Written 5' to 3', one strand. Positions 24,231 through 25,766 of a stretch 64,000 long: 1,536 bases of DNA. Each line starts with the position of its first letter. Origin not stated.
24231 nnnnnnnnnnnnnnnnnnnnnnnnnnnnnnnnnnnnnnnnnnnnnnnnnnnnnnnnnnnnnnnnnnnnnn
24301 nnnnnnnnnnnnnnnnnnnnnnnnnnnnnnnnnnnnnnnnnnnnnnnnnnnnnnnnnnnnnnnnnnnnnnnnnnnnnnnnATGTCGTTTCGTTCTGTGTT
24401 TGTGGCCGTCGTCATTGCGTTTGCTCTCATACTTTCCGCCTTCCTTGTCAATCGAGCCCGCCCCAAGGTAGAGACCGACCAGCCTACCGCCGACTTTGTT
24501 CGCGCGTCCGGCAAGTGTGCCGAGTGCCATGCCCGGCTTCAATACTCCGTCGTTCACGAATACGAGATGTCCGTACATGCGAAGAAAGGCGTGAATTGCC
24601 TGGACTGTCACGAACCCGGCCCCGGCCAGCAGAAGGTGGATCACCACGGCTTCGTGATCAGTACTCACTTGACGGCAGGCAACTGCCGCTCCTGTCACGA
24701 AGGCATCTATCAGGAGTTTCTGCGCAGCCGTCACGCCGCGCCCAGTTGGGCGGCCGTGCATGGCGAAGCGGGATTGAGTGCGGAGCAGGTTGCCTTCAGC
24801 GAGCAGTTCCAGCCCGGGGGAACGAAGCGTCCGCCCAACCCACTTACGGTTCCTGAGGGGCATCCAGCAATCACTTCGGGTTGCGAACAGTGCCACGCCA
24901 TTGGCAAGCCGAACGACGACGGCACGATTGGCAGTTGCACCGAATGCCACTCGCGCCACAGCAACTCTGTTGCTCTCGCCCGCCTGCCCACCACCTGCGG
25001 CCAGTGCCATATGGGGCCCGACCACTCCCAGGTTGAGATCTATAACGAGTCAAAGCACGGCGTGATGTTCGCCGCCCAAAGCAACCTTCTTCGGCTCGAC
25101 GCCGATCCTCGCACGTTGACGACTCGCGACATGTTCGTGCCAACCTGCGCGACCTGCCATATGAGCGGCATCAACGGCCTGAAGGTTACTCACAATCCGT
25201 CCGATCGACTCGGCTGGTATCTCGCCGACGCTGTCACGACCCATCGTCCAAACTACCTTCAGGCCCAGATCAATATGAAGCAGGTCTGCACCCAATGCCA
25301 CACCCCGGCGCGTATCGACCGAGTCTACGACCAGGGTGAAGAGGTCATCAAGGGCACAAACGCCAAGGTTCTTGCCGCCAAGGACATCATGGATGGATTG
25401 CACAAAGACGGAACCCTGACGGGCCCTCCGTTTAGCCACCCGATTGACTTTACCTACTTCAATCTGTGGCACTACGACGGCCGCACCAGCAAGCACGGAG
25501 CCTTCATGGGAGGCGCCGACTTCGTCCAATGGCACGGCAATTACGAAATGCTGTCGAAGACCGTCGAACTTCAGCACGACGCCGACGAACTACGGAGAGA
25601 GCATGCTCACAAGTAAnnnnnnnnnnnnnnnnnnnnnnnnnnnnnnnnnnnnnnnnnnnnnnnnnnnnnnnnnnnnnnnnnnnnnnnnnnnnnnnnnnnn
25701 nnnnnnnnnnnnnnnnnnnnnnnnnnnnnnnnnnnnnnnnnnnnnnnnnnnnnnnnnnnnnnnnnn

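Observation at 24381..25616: Compact reductive-type octaheme HAO-like cytochrome downstream of assimilatory nitrite genes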

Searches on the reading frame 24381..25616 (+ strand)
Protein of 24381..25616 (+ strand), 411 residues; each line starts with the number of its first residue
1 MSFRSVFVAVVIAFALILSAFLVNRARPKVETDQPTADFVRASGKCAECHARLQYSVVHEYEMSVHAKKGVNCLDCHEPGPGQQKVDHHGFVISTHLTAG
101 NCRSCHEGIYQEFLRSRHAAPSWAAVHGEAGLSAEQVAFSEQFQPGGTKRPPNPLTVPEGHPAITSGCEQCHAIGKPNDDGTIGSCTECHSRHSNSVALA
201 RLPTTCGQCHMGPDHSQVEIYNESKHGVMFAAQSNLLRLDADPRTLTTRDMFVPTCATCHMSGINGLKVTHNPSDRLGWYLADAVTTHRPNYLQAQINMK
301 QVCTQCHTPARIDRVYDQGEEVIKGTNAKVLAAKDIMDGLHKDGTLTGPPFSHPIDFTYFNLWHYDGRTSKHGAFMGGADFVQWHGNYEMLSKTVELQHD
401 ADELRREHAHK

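Call 5: search_solved_structures(query=window:24381-25616:+, max_evalue=1, show_alignments=3)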
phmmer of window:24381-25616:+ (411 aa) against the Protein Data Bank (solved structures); distinct sequences matched with E-value up to 1: 22.
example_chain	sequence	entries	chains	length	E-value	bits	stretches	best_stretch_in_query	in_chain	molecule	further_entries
4qo5_A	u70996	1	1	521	3.7e-29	104.8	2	171-264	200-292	Hypothetical multiheme protein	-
1fgj_A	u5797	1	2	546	1.2e-20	76.8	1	68-354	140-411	HYDROXYLAMINE OXIDOREDUCTASE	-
4fas_A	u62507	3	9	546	2.6e-20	75.7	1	68-354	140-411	Hydroxylamine oxidoreductase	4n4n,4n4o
6m0p_A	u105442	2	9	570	3e-20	75.5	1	68-354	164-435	Aerobic hydroxylamine oxidoreductase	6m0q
4n4j_A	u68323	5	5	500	5.7e-19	71.3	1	161-350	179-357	hydroxylamine oxidoreductase | Similar to hydroxylamine oxidoreductase hao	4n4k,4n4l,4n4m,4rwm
6t5e_A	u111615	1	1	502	1.1e-17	67.1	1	161-357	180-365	Hydroxylamine oxidoreductase-like protein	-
6hif_G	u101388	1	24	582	1.3e-14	56.9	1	44-375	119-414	Hydrazine dehydrogenase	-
6h5l_A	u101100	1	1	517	5e-14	55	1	166-282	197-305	Similar to hydroxylamine oxidoreductase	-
6v0a_A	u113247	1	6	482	0.0021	20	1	62-115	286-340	Nitrite reductase (cytochrome; ammonia-forming)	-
3ubr_A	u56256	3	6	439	0.021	16.7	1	53-114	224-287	Cytochrome c-552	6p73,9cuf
8rv0_Y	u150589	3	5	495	0.024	16.5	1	52-108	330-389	Octaheme cytochrome c nitrite reductase | Octaheme nitrite c cytochrome c reductase | Octaheme nitrite reductase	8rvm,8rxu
6i5b_A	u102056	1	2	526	0.026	16.4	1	64-116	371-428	Uncharacterized protein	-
2k3v_A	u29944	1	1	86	0.041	15.8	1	159-191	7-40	Tetraheme cytochrome c-type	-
3bng_A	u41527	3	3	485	0.049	15.5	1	57-110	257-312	Cytochrome c-552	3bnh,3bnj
1fs7_A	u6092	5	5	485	0.052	15.4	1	57-110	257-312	CYTOCHROME C NITRITE REDUCTASE | Cytochrome c-552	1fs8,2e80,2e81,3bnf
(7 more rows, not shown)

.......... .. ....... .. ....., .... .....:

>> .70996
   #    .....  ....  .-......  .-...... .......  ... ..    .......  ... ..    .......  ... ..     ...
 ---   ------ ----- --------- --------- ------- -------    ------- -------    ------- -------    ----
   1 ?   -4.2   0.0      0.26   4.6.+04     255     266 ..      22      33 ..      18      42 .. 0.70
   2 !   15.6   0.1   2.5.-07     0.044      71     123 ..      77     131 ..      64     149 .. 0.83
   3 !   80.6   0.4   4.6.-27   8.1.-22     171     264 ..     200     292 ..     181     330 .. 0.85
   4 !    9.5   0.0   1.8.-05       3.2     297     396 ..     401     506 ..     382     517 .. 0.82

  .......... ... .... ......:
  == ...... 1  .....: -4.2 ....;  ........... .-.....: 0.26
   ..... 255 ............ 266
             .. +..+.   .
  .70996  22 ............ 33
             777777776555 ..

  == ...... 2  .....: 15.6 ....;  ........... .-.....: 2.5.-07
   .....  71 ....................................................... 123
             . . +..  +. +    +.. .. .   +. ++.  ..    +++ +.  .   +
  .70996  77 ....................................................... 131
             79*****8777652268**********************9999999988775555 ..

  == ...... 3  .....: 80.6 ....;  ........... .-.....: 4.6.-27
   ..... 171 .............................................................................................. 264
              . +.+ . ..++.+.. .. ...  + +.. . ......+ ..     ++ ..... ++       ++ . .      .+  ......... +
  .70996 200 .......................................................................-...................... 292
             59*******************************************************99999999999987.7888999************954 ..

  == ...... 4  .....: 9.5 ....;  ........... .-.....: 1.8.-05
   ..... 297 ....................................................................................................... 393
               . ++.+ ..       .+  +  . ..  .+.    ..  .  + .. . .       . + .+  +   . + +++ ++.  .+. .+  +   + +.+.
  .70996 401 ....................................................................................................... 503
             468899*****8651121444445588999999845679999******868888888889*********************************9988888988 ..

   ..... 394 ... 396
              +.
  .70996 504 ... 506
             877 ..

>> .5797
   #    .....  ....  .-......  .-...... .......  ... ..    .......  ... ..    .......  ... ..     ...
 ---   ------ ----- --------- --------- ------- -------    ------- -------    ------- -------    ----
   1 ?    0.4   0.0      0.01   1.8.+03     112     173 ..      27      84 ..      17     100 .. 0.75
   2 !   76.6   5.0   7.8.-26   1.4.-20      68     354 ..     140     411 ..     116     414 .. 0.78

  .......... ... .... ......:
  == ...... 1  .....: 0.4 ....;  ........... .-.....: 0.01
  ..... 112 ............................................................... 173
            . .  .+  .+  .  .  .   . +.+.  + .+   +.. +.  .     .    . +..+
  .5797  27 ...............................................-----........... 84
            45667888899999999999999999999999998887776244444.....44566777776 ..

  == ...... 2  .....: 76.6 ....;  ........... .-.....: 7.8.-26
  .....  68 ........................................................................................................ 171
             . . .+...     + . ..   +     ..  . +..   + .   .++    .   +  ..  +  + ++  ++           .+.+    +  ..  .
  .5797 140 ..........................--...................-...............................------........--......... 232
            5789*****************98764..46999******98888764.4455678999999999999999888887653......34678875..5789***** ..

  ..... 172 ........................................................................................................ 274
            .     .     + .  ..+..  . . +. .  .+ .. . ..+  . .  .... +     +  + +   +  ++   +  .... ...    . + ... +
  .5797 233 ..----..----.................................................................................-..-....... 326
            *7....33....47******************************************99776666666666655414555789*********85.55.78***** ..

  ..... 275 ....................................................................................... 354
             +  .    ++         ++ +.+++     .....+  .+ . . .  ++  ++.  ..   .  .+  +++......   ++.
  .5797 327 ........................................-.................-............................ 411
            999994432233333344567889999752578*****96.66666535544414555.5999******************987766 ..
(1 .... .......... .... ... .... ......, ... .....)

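Call 6: search_protein_families(library=pfam, proteins=[window:24381-25616:+], max_evalue=0.01)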
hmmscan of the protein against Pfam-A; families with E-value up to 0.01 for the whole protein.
window:24381-25616:+ (411 aa): 6 families
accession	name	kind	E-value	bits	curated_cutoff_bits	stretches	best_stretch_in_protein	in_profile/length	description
PF13447.11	Multi-haem_cyto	-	2.9e-24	86.2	21.9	1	70-349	2-264/269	Seven times multi-haem cytochrome CxxCH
PF14522.11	Cytochrome_C7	-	5.4e-12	45.8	24.8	1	42-107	12-67/67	Cytochrome c7 and related cytochrome c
PF09699.15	Paired_CXXCH_1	-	1.1e-06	28.7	20.6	0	184-211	7-37/41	Doubled CXXCH motif (Paired_CXXCH_1)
PF13435.11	Cytochrome_C554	-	5.8e-05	24.4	20.8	0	205-266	1-61/84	Cytochrome c554 and c-prime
PF02335.20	Cytochrom_C552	-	9.2e-05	22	24.1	1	61-118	235-293/438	Cytochrome c552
PF14537.11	Cytochrom_c3_2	-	9.9e-05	23.2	25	0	65-111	1-38/79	Cytochrome c3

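Call 7: search_protein_families(library=ncbifam, proteins=[window:24381-25616:+], max_evalue=0.01)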
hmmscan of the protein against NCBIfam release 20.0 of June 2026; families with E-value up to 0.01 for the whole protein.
window:24381-25616:+ (411 aa): 6 families
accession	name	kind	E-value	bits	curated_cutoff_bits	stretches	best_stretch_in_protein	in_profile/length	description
NF052343.1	hydrazine_HDH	equivalog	1.1e-18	66.9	900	1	29-374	103-411/564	hydrazine dehydrogenase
TIGR03153.1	cytochr_NrfH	equivalog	1.3e-08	35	134.2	1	20-78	81-134/138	cytochrome c nitrite reductase small subunit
TIGR03508.1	decahem_SO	subfamily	1.1e-07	31.6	192.2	1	36-118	63-136/258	DmsE family decaheme c-type cytochrome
NF047727.1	4hemeCytCCctA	equivalog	0.00053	20.1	180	0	165-182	37-54/109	tetraheme c-type cytochrome CctA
NF008659.0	PRK11659.1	equivalog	0.009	15.7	184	1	4-78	5-83/188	cytochrome c nitrite reductase pentaheme subunit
NF008339.0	PRK11125.1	equivalog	0.0097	14.6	595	1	60-108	276-327/487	ammonia-forming cytochrome c nitrite reductase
